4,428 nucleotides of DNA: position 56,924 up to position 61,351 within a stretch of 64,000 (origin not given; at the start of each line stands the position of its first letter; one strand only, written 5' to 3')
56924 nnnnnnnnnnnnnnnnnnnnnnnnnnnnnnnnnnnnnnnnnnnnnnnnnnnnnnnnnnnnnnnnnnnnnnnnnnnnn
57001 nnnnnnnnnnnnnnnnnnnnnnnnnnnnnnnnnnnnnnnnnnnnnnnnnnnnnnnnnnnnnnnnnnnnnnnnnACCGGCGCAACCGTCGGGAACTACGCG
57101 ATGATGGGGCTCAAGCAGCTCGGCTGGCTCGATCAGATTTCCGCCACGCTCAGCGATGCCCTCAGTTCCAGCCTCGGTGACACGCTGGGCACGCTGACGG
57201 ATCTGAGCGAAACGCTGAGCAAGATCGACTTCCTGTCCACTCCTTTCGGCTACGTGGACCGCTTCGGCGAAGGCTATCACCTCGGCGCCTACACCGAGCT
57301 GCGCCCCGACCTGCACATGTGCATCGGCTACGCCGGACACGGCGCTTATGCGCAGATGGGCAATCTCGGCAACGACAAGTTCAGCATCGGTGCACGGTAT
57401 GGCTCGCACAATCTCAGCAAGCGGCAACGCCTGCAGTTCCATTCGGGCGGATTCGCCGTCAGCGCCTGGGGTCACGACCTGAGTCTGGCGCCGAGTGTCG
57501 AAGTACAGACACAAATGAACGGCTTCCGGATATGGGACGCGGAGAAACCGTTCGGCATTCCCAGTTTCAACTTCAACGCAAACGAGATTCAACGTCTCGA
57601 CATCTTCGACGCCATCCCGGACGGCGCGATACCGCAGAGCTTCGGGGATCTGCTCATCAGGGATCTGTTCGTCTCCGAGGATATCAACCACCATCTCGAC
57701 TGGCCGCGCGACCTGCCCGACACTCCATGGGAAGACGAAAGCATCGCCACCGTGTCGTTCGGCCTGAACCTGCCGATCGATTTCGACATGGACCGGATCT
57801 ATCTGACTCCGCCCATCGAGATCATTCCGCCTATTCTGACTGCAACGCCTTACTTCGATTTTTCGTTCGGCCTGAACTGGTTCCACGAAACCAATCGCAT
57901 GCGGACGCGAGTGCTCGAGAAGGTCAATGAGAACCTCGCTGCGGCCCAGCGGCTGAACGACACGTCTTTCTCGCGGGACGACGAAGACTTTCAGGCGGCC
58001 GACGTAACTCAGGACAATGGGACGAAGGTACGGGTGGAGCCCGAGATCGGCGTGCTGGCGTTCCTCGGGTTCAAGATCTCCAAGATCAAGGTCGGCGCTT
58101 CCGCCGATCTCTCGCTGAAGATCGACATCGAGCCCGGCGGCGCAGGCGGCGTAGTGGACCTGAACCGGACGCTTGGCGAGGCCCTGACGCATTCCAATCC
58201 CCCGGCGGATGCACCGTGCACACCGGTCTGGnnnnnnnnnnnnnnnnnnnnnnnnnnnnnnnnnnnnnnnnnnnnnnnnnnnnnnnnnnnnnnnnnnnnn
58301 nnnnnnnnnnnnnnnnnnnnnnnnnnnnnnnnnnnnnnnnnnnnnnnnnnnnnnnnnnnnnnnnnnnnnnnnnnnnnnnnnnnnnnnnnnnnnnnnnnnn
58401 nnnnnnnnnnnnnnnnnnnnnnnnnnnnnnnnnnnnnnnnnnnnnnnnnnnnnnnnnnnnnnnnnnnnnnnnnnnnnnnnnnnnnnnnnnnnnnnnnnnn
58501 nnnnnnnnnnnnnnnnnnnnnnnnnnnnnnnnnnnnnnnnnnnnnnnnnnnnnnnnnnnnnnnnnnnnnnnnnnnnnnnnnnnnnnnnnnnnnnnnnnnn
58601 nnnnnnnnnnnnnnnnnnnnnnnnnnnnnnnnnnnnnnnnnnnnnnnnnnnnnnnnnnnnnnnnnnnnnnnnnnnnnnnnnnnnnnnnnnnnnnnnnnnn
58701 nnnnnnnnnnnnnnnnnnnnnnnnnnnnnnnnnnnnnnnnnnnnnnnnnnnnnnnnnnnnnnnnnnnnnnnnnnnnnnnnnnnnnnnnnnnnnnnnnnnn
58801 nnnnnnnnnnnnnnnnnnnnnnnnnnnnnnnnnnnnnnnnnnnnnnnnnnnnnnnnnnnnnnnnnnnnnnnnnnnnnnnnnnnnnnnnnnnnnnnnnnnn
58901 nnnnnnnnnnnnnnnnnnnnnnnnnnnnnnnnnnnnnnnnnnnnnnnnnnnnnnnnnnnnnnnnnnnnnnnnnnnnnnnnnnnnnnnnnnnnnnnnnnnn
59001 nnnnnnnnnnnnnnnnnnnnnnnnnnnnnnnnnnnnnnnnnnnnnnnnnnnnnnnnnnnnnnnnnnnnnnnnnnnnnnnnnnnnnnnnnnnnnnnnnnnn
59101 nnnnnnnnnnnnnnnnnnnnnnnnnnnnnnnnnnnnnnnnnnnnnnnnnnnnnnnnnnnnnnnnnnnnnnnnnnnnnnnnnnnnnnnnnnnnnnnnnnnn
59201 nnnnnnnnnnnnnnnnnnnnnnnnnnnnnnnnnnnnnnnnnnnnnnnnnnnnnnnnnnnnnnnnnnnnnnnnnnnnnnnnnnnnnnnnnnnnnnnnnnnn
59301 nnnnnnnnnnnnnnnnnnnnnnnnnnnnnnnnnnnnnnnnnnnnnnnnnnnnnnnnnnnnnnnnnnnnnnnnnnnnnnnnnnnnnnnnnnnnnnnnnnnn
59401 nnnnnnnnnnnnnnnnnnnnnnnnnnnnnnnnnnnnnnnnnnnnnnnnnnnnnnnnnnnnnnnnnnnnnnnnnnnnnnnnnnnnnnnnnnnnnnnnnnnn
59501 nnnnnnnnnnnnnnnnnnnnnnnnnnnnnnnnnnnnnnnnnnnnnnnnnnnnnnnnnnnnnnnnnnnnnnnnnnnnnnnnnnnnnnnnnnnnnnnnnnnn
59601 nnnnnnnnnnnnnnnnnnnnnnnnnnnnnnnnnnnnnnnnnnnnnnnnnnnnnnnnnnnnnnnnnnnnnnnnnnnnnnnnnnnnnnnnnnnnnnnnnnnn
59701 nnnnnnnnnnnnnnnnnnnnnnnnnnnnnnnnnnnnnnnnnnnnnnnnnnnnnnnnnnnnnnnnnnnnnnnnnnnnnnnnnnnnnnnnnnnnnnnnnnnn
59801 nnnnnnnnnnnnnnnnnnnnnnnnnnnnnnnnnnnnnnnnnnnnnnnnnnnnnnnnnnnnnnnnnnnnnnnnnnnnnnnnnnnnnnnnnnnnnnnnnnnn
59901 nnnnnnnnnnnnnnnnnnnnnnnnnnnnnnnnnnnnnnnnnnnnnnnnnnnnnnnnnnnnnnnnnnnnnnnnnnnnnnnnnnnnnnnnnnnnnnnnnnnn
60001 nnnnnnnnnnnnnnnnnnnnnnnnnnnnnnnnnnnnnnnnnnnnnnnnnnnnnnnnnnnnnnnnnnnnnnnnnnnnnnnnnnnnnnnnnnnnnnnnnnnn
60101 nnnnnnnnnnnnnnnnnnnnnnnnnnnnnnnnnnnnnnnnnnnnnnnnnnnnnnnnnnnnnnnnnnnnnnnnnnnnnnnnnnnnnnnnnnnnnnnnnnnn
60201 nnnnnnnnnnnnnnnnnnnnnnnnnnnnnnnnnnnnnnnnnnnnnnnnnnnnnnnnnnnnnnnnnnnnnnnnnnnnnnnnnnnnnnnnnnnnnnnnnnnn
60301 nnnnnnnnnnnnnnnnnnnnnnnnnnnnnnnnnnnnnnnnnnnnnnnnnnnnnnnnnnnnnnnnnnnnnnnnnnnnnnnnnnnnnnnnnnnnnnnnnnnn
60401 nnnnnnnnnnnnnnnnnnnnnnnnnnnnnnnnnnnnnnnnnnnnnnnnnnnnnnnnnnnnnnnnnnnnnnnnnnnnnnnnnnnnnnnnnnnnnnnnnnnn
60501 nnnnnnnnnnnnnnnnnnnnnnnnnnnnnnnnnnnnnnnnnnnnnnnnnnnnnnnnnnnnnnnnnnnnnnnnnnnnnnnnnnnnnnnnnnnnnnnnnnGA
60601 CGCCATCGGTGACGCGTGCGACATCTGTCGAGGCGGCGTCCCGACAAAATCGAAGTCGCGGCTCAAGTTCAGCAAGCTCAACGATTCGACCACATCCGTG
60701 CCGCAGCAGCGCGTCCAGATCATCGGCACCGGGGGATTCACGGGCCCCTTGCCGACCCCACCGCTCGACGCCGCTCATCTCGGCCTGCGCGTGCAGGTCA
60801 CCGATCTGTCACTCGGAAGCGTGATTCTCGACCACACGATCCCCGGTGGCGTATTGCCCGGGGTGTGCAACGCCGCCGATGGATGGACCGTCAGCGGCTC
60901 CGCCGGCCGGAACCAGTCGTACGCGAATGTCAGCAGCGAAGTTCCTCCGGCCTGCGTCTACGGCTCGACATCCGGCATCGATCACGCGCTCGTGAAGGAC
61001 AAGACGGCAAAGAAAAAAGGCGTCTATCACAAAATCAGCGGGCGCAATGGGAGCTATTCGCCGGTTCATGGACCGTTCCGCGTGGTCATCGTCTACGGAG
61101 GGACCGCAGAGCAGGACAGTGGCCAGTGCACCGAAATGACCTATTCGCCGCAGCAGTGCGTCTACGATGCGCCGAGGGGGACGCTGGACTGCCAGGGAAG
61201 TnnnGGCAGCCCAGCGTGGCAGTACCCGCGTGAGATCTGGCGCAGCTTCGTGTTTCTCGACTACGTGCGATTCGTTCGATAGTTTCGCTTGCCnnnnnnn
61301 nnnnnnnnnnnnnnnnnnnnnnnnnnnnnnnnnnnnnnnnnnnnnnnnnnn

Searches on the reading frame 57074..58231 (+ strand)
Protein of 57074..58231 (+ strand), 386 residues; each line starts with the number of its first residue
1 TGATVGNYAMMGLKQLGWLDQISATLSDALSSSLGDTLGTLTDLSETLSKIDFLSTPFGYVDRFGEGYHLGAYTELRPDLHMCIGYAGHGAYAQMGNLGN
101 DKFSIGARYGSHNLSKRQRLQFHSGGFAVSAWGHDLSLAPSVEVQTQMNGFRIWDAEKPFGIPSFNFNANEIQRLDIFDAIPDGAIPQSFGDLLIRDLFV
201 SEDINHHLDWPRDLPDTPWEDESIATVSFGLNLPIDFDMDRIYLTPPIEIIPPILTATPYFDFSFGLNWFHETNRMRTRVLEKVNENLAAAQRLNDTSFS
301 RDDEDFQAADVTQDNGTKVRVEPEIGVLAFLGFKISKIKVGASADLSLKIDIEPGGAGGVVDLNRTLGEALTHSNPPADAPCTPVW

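Call 55: search_solved_structures(query=A4, max_evalue=10, show_alignments=1)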
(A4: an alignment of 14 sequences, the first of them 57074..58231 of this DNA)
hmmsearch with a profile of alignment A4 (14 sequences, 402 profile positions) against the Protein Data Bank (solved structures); distinct sequences matched with E-value up to 10: 6.
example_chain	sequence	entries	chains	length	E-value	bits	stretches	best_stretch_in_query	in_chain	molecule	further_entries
5yl9_A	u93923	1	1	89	0.28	13.2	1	29-71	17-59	Spike glycoprotein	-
8qad_A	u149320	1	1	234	0.34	12.9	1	16-73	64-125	sc-apCC-6-LLIA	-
5zuv_A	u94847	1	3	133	0.63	12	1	29-71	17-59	Spike glycoprotein,Spike glycoprotein,inhibitor EK1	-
3mx9_A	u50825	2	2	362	1.1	11.3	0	6-48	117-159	Protein scV3V2(G19S) | scV3V2(G19S)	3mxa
5y6p_a8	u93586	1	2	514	1.5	10.8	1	123-166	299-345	LRC3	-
6b7n_A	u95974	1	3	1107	2.8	9.9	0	9-76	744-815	Spike protein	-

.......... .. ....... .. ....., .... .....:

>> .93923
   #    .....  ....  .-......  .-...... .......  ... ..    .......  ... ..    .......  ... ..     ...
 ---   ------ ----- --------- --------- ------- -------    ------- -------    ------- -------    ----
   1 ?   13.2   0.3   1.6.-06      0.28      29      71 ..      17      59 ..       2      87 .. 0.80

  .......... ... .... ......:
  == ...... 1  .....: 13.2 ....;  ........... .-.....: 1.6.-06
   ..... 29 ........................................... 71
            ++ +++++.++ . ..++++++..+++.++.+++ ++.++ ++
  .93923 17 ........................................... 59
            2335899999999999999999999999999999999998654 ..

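Call 65: search_protein_representatives(alignment_id=A5)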
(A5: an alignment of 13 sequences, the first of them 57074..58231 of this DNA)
Query: 13 sequences, 402 profile positions. Proteins with E-value up to 0.001 (for the whole library): 80; up to 1e-10: 75; up to 1e-30: 61. The best 80 are listed.
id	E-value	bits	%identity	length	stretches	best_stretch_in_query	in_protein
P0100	1.3e-185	633.5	-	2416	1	3-402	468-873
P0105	2.7e-181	619.2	-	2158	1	4-402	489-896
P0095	2.1e-180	616.3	-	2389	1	3-402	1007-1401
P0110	2.4e-178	609.6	-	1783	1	3-402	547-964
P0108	1.1e-170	584.4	-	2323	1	4-402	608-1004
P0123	2.0e-170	583.5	-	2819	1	3-402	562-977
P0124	7.3e-170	581.6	-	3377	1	3-402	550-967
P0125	5.7e-168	575.4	-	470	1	39-402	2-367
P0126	1.1e-167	574.5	-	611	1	4-398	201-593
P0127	8.2e-167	571.6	-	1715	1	3-402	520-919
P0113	1.0e-166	571.3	-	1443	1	9-402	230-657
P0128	1.2e-165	567.7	-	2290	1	4-400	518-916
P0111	8.3e-161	551.8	-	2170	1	7-402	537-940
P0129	1.1e-160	551.4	-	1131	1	4-402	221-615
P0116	1.1e-158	544.8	-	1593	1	5-402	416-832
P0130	7.9e-157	538.7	-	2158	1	3-402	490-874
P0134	2.2e-144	497.7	-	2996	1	2-402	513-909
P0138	2.6e-126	438.2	-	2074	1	6-402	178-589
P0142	1.8e-117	409.1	-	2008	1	7-401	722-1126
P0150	2.2e-100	352.8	-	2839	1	5-402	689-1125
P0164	1.6e-73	264.4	-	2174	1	5-402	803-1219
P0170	1.1e-62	228.6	-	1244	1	10-401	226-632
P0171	3.3e-59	217.2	-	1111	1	9-400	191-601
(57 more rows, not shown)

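Call 67: search_protein_families(library=pfam, alignment_id=A6, max_evalue=0.001)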
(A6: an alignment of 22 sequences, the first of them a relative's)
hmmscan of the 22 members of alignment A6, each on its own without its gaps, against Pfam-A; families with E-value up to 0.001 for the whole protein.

A. member 1, P0123 (2819 aa): 2 families
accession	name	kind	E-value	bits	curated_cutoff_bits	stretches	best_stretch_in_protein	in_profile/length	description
PF00526.23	Dicty_CTDC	-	4.7e-06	26.7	27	1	2274-2297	1-24/24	Dictyostelium (slime mold) repeat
PF23416.1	DUF7107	-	0.00034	21.3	24.6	1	1640-1685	2-46/48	Domain of unknown function (DUF7107)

B. families by the number of members that match (of 22 scanned): 20 families
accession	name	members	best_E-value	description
PF13385.13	Laminin_G_3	9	9.6e-54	Concanavalin A-like lectin/glucanases superfamily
PF02210.31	Laminin_G_2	6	1.9e-13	Laminin G domain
PF07953.20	Toxin_R_bind_N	4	3.9e-10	Clostridium neurotoxin, N-terminal receptor binding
PF00526.23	Dicty_CTDC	3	1.2e-08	Dictyostelium (slime mold) repeat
PF13540.12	RCC1_2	2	1.4e-18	Regulator of chromosome condensation (RCC1) repeat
PF02412.23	TSP_3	2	1.9e-12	Thrombospondin type 3 repeat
PF00054.30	Laminin_G_1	2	1.2e-05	Laminin G domain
PF13948.11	DUF4215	2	1.7e-05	Domain of unknown function (DUF4215)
PF00404.24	Dockerin_1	2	0.00016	Dockerin type I domain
PF23416.1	DUF7107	2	0.00034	Domain of unknown function (DUF7107)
PF18884.5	TSP3_bac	1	7.6e-63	Bacterial TSP3 repeat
PF00082.27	Peptidase_S8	1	3e-33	Subtilase family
PF17164.10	DUF5122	1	8.2e-18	Domain of unknown function (DUF5122) beta-propeller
PF17963.7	Big_9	1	2.1e-16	Bacterial Ig domain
PF17892.7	Cadherin_5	1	1.4e-12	Cadherin-like domain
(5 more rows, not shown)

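Call 92: list_cluster_members(proteins=[P0123, P0124, P0127, P0128, P0130, P0134, P0138, P0142, P0150, P0164])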
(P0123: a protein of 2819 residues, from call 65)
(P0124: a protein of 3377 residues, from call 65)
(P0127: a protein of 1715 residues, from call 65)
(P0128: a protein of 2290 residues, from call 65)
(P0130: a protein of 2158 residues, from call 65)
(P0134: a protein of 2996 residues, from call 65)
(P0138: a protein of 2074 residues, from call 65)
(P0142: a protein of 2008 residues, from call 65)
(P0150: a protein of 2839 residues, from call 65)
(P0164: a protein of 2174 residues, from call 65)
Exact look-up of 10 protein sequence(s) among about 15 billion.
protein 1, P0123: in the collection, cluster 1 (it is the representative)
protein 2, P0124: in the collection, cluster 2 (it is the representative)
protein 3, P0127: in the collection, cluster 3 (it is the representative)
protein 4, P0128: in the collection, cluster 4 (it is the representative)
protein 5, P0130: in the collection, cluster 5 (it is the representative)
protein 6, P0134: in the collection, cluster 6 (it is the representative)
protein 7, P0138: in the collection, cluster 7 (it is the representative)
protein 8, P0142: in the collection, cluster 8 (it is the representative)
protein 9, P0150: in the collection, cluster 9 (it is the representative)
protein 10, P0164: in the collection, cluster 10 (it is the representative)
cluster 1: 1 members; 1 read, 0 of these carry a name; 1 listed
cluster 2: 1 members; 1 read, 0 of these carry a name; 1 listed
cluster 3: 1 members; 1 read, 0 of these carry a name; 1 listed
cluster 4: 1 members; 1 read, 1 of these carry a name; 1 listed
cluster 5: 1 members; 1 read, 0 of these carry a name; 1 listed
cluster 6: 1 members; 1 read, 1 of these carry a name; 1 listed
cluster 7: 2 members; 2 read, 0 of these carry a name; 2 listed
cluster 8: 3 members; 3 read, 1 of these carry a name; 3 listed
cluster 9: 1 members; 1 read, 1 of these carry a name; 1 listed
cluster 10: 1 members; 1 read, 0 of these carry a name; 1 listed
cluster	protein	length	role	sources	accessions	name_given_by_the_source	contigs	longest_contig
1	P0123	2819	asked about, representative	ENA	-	-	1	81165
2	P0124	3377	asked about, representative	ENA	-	-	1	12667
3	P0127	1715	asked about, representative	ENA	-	-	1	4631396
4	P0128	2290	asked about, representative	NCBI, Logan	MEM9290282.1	MAG: LamG-like jellyroll fold domain-containing protein [Acidobacteriota bacterium]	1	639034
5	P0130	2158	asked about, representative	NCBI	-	-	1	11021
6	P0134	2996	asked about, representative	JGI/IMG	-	hypothetical protein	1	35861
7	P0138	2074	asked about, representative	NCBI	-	-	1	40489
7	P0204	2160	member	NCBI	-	-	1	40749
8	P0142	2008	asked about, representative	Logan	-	-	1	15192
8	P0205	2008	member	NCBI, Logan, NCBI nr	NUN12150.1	MAG: hypothetical protein HUU55_00785 [Myxococcales bacterium] | hypothetical protein [Myxococcales bacterium]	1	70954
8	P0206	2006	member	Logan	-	-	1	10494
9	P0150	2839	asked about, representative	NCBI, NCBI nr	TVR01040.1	MAG: hypothetical protein EA398_10660 [Deltaproteobacteria bacterium]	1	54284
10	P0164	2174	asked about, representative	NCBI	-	-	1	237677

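Call 95: find_encoding_contigs(protein=P0127, flank=10000, max_places=2)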
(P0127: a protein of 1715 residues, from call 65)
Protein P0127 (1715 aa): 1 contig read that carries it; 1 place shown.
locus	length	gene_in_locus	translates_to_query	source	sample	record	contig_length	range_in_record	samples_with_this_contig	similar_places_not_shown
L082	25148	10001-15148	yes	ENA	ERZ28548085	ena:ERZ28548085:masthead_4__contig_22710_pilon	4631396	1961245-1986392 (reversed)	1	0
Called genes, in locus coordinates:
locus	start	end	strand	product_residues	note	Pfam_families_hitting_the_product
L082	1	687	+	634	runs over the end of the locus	PF00069:Pkinase, PF07714:PK_Tyr_Ser-Thr, PF08308:PEGA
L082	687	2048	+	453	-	PF00498:FHA, PF16697:Yop-YscD_cpl, PF00158:Sigma54_activat, PF14532:Sigma54_activ_2, PF25601:AAA_lid_14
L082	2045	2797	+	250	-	PF00561:Abhydrolase_1, PF12697:Abhydrolase_6, PF12146:Hydrolase_4 (weak), PF00975:Thioesterase (weak)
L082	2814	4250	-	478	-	-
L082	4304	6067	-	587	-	PF03485:Arg_tRNA_synt_N, PF00750:tRNA-synt_1d, PF05746:DALR_1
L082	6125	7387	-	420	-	PF00278:Orn_DAP_Arg_deC, PF02784:Orn_Arg_deC_N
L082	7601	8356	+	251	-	PF05430:Methyltransf_30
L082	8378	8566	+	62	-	-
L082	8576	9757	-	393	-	PF01053:Cys_Met_Meta_PP, PF00155:Aminotran_1_2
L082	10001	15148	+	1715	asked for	-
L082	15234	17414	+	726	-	-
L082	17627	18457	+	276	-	PF00459:Inositol_P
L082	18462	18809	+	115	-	-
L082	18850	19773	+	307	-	PF00480:ROK, PF02685:Glucokinase (weak)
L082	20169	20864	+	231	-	-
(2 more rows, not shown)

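Call 96: find_encoding_contigs(protein=P0128, flank=10000, max_places=2)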
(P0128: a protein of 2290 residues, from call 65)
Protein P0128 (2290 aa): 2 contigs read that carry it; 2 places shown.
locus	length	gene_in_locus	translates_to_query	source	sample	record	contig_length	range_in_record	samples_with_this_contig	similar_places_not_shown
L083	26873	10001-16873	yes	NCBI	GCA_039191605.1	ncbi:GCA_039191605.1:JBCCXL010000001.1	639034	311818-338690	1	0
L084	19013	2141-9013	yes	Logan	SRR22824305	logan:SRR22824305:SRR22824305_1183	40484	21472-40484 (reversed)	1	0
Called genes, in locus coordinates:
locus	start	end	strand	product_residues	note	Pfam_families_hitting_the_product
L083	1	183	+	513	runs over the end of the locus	PF13506:Glyco_transf_21, PF00535:Glycos_transf_2, PF13641:Glyco_tranf_2_3, PF13632:Glyco_trans_2_3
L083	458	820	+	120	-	PF12844:HTH_19, PF13560:HTH_31, PF13744:HTH_37 (weak), PF01381:HTH_3, PF13443:HTH_26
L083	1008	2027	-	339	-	-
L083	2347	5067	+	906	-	PF03104:DNA_pol_B_exo1, PF00136:DNA_pol_B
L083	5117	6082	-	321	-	PF00696:AA_kinase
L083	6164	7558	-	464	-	PF03606:DcuC, PF03553:Na_H_antiporter (weak), PF02667:SCFA_trans (weak), PF03806:ABG_transport (weak)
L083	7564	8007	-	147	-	PF11969:DcpS_C, PF01230:HIT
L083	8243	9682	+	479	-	PF03606:DcuC, PF02667:SCFA_trans (weak)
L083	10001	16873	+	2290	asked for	PF07953:Toxin_R_bind_N (faint), PF13385:Laminin_G_3, PF02210:Laminin_G_2 (faint), PF13385:Laminin_G_3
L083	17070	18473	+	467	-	PF07676:PD40 (faint), PF26549:Tricorn_N (faint)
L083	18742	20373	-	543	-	PF01841:Transglut_core, PF13471:Transglut_core3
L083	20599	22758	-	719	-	-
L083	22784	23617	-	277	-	PF07726:AAA_3 (faint), PF07728:AAA_5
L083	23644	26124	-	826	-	PF09371:Tex_N, PF14639:YqgF (faint), PF22706:Tex_central_region, PF16921:Tex_YqgF, PF14635:HHH_7 (weak), PF12836:HHH_3, PF17674:HHH_9, PF00575:S1, +1 more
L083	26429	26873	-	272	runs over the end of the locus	PF00595:PDZ, PF13180:PDZ_2, PF17820:PDZ_6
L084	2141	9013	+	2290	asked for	PF07953:Toxin_R_bind_N (faint), PF13385:Laminin_G_3, PF02210:Laminin_G_2 (faint), PF13385:Laminin_G_3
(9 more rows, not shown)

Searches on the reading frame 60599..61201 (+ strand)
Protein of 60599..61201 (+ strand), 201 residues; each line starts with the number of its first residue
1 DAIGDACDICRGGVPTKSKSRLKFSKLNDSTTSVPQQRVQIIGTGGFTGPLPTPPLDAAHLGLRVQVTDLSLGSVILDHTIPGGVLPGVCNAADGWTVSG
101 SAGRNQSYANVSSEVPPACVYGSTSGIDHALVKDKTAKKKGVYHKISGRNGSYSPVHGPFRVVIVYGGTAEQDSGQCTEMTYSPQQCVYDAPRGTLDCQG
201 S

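Call 74: search_protein_families(library=pfam, proteins=[window:60599-61201:+], max_evalue=1)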
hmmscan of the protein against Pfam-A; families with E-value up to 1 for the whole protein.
window:60599-61201:+ (201 aa): 0 families
